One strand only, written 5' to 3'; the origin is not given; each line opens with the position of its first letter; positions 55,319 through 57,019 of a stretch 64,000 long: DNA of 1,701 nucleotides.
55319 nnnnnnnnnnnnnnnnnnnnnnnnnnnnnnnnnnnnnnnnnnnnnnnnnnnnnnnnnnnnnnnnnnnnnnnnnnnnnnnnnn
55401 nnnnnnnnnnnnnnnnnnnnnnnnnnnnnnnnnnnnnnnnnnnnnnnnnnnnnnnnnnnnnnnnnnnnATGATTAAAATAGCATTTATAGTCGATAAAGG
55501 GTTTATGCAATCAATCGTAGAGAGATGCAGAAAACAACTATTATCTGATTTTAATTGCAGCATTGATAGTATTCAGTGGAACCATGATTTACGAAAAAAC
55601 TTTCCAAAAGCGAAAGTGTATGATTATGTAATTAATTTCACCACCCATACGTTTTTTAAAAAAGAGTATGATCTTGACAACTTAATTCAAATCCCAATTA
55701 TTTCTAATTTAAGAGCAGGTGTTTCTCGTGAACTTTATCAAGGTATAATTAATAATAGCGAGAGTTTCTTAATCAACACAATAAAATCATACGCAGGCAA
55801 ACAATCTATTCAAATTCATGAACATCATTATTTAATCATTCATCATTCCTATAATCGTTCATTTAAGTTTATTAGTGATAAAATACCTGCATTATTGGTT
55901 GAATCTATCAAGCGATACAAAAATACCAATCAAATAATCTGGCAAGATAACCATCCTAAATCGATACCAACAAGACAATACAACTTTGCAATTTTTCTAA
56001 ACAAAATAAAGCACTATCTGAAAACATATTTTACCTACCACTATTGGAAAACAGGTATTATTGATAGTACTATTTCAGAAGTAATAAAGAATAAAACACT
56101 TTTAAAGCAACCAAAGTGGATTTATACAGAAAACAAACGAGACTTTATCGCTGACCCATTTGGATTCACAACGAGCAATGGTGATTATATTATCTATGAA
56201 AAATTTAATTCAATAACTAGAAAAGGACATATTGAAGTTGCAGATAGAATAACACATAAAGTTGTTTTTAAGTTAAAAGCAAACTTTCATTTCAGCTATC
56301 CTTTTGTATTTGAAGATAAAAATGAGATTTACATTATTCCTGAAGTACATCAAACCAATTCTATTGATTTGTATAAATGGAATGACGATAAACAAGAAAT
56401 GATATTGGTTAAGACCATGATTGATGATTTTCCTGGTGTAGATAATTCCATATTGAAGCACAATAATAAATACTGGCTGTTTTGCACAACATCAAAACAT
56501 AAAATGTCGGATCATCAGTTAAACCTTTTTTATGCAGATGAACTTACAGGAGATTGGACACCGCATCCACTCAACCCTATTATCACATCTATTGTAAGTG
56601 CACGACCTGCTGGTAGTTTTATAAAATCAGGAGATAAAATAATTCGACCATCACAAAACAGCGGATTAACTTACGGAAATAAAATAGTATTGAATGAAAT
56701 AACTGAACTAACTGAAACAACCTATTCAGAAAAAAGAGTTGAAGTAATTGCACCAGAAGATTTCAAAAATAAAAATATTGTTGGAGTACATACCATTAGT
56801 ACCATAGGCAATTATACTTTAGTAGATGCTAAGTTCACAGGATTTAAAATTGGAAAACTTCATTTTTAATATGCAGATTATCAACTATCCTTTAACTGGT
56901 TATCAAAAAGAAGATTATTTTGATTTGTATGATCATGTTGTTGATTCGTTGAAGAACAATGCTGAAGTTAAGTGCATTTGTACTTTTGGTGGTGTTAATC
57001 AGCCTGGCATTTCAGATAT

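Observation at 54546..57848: Three-gene cassette: two diverged paralogous nucleotidyltransferase-fold proteins bracketing a propeller-like two-domain protein inside the polysaccharide locus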

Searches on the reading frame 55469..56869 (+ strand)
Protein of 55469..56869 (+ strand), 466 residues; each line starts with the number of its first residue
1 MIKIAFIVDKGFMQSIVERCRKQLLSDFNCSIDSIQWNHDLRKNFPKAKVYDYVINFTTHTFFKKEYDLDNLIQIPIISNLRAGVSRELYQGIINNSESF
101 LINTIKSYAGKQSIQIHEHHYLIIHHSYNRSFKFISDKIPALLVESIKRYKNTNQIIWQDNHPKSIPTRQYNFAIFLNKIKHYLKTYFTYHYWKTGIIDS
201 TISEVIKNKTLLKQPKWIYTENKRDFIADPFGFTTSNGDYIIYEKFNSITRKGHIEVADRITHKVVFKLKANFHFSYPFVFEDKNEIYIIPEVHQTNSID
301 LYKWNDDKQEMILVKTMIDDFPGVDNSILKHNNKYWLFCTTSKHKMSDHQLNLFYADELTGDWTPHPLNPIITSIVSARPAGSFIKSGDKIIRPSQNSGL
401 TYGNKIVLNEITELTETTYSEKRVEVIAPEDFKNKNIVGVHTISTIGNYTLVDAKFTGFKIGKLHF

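Call 3: search_protein_families(library=pfam, proteins=[window:55469-56869:+], max_evalue=1)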
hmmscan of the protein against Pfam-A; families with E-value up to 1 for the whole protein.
window:55469-56869:+ (466 aa): 2 families
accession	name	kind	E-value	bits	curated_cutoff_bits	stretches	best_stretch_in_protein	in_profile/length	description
PF24793.1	GINT1_N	-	2.7e-37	128.9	27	1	224-437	57-278/304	Glucosamine inositolphosphorylceramide transferase 1, N-terminal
PF04616.20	Glyco_hydro_43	-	0.00024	21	32.2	1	291-414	33-158/288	Glycosyl hydrolases family 43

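Call 4: search_protein_families(library=ncbifam, proteins=[window:55469-56869:+], max_evalue=1)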
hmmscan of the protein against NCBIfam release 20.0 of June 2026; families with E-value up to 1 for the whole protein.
window:55469-56869:+ (466 aa): 0 families

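Call 11: find_homologous_proteins(query=window:55469-56869:+)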
Query window:55469-56869:+ (466 aa): 212 proteins with E <= 0.001 among 3177 candidates; the best 120 are listed.
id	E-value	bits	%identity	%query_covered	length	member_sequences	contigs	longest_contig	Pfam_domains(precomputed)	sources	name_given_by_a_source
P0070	7.1e-287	970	90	100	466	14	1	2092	PF24793.2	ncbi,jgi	jgi:hypothetical protein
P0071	2.9e-261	885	82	100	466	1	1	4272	PF24793.2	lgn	-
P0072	7.8e-261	884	80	100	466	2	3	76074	PF24793.2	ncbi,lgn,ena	-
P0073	7.5e-258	874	83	97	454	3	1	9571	PF24793.2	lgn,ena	-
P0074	1.1e-253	860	79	100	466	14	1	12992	PF24793.2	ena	-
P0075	3.3e-253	859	78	100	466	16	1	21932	PF24793.2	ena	-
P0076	2.6e-250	849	77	100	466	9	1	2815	PF24793.2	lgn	-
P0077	7.0e-250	848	77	100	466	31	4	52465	PF24793.2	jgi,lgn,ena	jgi:hypothetical protein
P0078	2.8e-248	842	76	100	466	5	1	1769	PF24793.2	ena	-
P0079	3.2e-232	790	72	100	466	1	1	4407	PF24793.2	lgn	-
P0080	1.4e-224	764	70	100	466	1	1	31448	PF24793.2,PF04616.21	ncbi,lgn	ncbi:MAG: hypothetical protein ACKOX3_06725 [Bacteroidota bacterium]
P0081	2.0e-132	461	47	100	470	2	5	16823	PF24793.2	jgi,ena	jgi:hypothetical protein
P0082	2.3e-129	450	45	100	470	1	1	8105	PF24793.2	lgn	-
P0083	3.7e-128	446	68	61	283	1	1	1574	PF24793.2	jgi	jgi:hypothetical protein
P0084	6.7e-125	436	45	97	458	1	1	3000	PF24793.2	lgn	-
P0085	2.0e-124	434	43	99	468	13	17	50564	PF24793.2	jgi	jgi:hypothetical protein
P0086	1.7e-121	425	43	97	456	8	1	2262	PF24793.2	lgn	-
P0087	1.6e-118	415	43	97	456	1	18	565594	PF24793.2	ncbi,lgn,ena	-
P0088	6.6e-62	228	35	82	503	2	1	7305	PF24793.2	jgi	-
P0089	5.1e-53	199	33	75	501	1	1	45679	PF24793.2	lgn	-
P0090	2.3e-51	193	35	74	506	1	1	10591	PF24793.2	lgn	-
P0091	1.3e-46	178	34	59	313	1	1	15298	PF24793.2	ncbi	-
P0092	5.7e-46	176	30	79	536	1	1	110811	PF24793.2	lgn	-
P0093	9.7e-45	171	29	74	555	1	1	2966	PF24793.2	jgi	jgi:hypothetical protein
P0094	1.5e-44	171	34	61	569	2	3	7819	PF24793.2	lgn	-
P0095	8.4e-44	168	37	59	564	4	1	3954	PF24793.2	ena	-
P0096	8.7e-44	168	34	56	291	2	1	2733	PF24793.2,PF04616.21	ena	-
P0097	1.0e-43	168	33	63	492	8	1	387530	PF24793.2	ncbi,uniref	ncbi:hypothetical protein ACE1TF_11000 [Geomicrobium sp. JSM 1781026]|uniref:glucosamine inositolpho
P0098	1.3e-43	168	29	80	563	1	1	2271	PF24793.2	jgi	-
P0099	2.8e-43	167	36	63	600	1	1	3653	PF24793.2,PF04616.21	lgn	-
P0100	3.1e-43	167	38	55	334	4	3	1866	PF24793.2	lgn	-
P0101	5.3e-43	166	40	50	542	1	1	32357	PF24793.2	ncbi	ncbi:MAG: hypothetical protein QM479_13670 [Pseudomonadota bacterium]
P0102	8.1e-43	165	35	59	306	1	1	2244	PF24793.2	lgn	-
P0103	1.8e-42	164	33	59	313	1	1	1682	PF24793.2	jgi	-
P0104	2.9e-42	163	42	49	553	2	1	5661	PF24793.2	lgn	-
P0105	5.1e-42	162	31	65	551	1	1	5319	PF24793.2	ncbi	-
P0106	6.4e-42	162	31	69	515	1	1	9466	PF24793.2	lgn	-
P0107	6.9e-42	162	33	61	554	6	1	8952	PF24793.2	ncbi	-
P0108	9.5e-42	162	37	59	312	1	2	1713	PF24793.2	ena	-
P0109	1.1e-41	161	33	61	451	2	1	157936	PF24793.2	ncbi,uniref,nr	ncbi:glucosamine inositolphosphorylceramide transferase family protein [Paenibacillus glycanilyticus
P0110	1.4e-41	161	40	50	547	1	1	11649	PF24793.2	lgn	-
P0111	3.0e-41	160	32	61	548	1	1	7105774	PF24793.2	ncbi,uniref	ncbi:hypothetical protein ACF3MZ_31090 [Paenibacillaceae bacterium WGS1546]|uniref:glucosamine inosi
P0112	3.3e-41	160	35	56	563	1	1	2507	PF24793.2,PF04616.21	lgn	-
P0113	3.7e-41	160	32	56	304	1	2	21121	PF24793.2,PF04616.21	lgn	-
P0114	6.4e-41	159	33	63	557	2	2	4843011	PF24793.2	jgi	jgi:hypothetical protein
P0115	1.7e-40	158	30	80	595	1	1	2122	PF24793.2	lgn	-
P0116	2.3e-40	157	41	49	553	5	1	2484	PF24793.2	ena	-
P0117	2.7e-40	157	37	57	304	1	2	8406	PF24793.2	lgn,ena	-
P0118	3.9e-40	156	35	61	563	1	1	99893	PF24793.2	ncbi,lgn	-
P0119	4.9e-40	156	33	72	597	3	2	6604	PF24793.2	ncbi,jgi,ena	jgi:hypothetical protein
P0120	3.0e-39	153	32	68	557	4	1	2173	PF24793.2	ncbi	ncbi:MAG: hypothetical protein CVU06_12230, partial [Bacteroidetes bacterium HGW-Bacteroidetes-22]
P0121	3.1e-39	153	35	58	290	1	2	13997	PF24793.2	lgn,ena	-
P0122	4.3e-39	153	34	56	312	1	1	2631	PF24793.2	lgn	-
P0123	8.5e-39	152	31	62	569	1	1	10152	PF24793.2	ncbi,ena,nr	ncbi:MAG TPA: hypothetical protein VI731_11735 [Bacteroidia bacterium]|nr:hypothetical protein [Bact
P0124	1.7e-38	151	35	61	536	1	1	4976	PF24793.2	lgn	-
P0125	3.2e-38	150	34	58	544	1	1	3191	PF24793.2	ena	-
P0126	6.1e-38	149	31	60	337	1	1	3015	PF24793.2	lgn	-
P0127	2.3e-37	147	37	49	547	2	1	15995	PF24793.2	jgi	jgi:hypothetical protein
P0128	4.7e-37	146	37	49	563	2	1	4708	PF24793.2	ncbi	ncbi:MAG: hypothetical protein ABI852_11550 [Gemmatimonadaceae bacterium]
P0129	6.2e-37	146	40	50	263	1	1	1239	PF24793.2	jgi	jgi:hypothetical protein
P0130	6.8e-37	146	35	51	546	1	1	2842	PF24793.2,PF04616.21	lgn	-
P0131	6.9e-37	146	35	52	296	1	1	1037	PF24793.2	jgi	jgi:hypothetical protein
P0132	7.2e-37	146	40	49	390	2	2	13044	PF24793.2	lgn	-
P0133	7.5e-37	145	36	49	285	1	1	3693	PF24793.2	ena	-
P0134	9.1e-37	145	33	56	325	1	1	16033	PF24793.2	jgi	jgi:hypothetical protein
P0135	1.2e-36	145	37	49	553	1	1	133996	PF24793.2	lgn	-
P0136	1.4e-36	145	34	51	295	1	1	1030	PF24793.2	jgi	-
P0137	1.7e-36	144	33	51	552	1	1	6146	PF24793.2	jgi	jgi:hypothetical protein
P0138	1.8e-36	144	36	49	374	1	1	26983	PF24793.2,PF04616.21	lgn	-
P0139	2.2e-36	144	37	50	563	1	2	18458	PF24793.2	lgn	-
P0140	2.4e-36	144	31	59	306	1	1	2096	PF24793.2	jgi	jgi:hypothetical protein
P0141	2.5e-36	144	27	74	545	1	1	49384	PF24793.2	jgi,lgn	jgi:hypothetical protein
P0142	3.4e-36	143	36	50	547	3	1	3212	PF24793.2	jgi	-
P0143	4.2e-36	143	33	59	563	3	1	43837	PF24793.2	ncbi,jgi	-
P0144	5.3e-36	143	35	50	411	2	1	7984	PF24793.2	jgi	-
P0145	5.5e-36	143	37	49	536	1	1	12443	PF24793.2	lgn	-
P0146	5.8e-36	143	36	50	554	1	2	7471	PF24793.2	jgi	jgi:hypothetical protein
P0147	6.6e-36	142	33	51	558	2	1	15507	PF24793.2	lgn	-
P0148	1.2e-35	142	35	49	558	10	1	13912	PF24793.2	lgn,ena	-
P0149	1.2e-35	141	33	56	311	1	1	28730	PF24793.2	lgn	-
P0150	1.3e-35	141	37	50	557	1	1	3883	PF24793.2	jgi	jgi:hypothetical protein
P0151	1.4e-35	141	28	71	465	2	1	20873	PF24793.2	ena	-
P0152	1.5e-35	141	35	52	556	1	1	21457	PF24793.2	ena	-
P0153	2.1e-35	141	36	51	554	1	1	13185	PF24793.2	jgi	-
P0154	2.4e-35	140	37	49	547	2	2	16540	PF24793.2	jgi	jgi:hypothetical protein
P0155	2.8e-35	140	34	50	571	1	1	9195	PF24793.2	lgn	-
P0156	2.9e-35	140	36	49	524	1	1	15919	PF24793.2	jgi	-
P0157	3.4e-35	140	37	50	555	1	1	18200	PF24793.2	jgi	jgi:hypothetical protein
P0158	4.1e-35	140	30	59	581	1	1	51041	PF24793.2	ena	-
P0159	4.3e-35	140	32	74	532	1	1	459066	PF24793.2,PF00551.25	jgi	-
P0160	7.9e-35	139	36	50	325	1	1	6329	PF24793.2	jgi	jgi:hypothetical protein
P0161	9.9e-35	138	35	49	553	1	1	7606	PF24793.2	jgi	jgi:hypothetical protein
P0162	1.0e-34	138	35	49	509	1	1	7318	PF24793.2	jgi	jgi:hypothetical protein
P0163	1.1e-34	138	31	59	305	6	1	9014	PF24793.2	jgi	jgi:hypothetical protein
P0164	1.2e-34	138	35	50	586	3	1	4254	PF24793.2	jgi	jgi:hypothetical protein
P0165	1.2e-34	138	41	39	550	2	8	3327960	PF24793.2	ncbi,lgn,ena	-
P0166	1.6e-34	138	35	52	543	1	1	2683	PF24793.2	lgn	-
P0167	2.3e-34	137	35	49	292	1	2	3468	PF24793.2,PF04616.21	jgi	jgi:hypothetical protein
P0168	2.9e-34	137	33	70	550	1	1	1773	PF24793.2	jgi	jgi:hypothetical protein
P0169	3.3e-34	137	36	49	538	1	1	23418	PF24793.2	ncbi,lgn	ncbi:MAG: hypothetical protein AB7U05_17660 [Mangrovibacterium sp.]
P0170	3.5e-34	137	39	48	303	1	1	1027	PF24793.2,PF04616.21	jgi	jgi:hypothetical protein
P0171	4.4e-34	136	35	52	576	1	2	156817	PF24793.2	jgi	jgi:hypothetical protein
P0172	4.6e-34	136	36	49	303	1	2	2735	PF24793.2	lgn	-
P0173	4.8e-34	136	35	52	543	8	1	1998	PF24793.2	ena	-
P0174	5.7e-34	136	31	71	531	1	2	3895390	PF24793.2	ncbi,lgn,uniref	ncbi:glucosamine inositolphosphorylceramide transferase family protein [Formosa sp. A9]|uniref:gluco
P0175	7.8e-34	136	35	52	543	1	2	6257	PF24793.2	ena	-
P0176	9.0e-34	135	35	50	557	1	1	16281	PF24793.2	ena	-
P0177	9.2e-34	135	35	50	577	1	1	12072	PF24793.2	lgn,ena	-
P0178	9.3e-34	135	33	63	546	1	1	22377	PF24793.2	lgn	-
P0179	1.4e-33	135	35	52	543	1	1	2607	PF24793.2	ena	-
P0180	1.7e-33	134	32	60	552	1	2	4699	PF24793.2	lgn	-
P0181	1.9e-33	134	35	50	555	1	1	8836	PF24793.2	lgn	-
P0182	3.5e-33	133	31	56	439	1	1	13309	PF24793.2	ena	-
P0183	3.8e-33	133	34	50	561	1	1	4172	PF24793.2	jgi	jgi:hypothetical protein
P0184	4.8e-33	133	34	49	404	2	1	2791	PF24793.2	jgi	jgi:hypothetical protein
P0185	7.7e-33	132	37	49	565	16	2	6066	PF24793.2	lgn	-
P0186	7.9e-33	132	30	58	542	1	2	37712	PF24793.2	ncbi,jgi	jgi:hypothetical protein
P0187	8.0e-33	132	30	56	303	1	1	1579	PF24793.2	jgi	jgi:hypothetical protein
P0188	8.5e-33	132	36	50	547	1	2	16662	PF24793.2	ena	-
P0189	1.2e-32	132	38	44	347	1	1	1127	PF24793.2,PF04616.21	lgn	-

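Call 19: search_solved_structures(query=A3, max_evalue=10, show_alignments=3)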
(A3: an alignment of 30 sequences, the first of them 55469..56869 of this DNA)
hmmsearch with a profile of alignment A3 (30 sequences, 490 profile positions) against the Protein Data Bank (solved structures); distinct sequences matched with E-value up to 10: 18.
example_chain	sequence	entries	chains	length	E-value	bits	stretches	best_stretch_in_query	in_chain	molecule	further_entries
4qqs_A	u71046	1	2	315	0.0076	18.3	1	353-398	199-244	Glycoside hydrolase family 43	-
7jvh_A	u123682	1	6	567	0.0082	18.2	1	352-398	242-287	Glycoside Hydrolase Family 43_12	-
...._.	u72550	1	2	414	0.016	17.3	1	353-392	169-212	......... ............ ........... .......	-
3kst_A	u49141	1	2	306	0.056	15.5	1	335-397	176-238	Endo-1,4-beta-xylanase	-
3lv4_A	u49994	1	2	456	0.1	14.6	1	336-379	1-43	Glycoside hydrolase YxiA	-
3r4y_A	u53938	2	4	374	0.12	14.4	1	352-390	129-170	Glycosyl hydrolase family 32, N terminal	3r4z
1yif_A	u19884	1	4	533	0.22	13.5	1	354-399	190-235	BETA-1,4-XYLOSIDASE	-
6u1s_A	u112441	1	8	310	0.29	13.1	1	18-184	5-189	de novo designed 16-helix transmembrane nanopore, TMHC8_R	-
2exk_A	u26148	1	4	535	0.33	12.9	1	353-399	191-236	beta-D-xylosidase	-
2exh_A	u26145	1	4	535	0.34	12.9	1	353-399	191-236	beta-D-xylosidase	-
2exi_A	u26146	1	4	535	0.36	12.8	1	353-399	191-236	beta-D-xylosidase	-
2exj_A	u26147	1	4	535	0.4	12.7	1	353-399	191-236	beta-D-xylosidase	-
4u6b_A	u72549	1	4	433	0.4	12.6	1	380-399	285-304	Conserved hypothetical lipoprotein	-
4cot_A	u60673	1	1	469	0.43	12.6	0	336-374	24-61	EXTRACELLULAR ENDO-ALPHA-(1->5)-L-ARABINANASE 2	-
2x8f_A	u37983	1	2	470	0.43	12.6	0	336-374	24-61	ENDO-ALPHA-1,5-L-ARABINANASE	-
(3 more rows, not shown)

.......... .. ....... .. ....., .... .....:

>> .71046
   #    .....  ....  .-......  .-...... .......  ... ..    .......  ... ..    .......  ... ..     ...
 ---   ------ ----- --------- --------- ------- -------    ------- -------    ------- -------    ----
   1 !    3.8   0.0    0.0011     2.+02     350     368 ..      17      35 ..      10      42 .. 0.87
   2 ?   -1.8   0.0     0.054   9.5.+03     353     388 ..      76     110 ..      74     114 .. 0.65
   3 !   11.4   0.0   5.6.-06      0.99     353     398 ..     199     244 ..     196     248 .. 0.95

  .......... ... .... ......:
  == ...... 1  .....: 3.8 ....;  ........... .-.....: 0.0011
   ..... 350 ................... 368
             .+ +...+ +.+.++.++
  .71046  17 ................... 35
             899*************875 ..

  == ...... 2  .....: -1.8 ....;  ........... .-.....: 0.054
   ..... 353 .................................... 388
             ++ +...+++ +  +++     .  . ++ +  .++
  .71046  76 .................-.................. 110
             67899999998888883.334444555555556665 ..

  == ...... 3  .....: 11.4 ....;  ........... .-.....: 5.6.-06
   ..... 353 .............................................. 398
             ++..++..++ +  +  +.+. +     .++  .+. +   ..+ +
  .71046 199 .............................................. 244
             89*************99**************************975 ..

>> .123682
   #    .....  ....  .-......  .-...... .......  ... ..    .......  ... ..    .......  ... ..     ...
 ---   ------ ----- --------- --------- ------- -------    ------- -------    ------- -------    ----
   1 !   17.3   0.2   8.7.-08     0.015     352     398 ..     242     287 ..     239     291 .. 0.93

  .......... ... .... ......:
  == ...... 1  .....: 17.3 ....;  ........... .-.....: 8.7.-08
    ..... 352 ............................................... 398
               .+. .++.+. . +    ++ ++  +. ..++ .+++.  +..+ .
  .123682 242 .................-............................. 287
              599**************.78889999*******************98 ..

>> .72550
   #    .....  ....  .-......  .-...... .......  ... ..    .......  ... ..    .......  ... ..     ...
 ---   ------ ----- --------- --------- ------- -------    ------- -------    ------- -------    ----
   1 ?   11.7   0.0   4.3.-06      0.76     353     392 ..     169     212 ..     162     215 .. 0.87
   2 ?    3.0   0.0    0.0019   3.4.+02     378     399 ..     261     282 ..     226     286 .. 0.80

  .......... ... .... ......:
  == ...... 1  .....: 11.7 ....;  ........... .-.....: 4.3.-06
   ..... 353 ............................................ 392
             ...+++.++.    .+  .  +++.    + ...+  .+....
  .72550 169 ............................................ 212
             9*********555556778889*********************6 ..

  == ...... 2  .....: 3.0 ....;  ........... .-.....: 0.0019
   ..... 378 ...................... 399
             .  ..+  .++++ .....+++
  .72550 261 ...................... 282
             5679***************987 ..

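Call 20: search_protein_families(library=pfam, alignment_id=A3, max_evalue=0.01)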
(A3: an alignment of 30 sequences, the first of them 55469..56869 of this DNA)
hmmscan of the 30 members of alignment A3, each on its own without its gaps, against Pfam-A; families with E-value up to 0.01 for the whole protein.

A. member 1, window:55469-56869:+ (466 aa): 2 families
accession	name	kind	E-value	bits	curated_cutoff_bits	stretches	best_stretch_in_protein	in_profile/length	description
PF24793.1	GINT1_N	-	2.7e-37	128.9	27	1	224-437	57-278/304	Glucosamine inositolphosphorylceramide transferase 1, N-terminal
PF04616.20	Glyco_hydro_43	-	0.00024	21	32.2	1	291-414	33-158/288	Glycosyl hydrolases family 43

B. families by the number of members that match (of 30 scanned): 5 families
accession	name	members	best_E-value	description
PF24793.1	GINT1_N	30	2.5e-44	Glucosamine inositolphosphorylceramide transferase 1, N-terminal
PF04616.20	Glyco_hydro_43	21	2.4e-05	Glycosyl hydrolases family 43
PF00551.24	Formyl_trans_N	4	7.5e-08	Formyl transferase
PF16190.11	E1_FCCH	1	0.0024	Ubiquitin-activating enzyme E1 FCCH domain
PF11380.13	Stealth_CR2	1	0.0062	Stealth protein CR2, conserved region 2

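Call 57: search_protein_families(library=padloc, proteins=[window:55469-56869:+], max_evalue=0.1)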
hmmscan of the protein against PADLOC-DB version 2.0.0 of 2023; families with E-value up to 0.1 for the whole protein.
window:55469-56869:+ (466 aa): 0 families
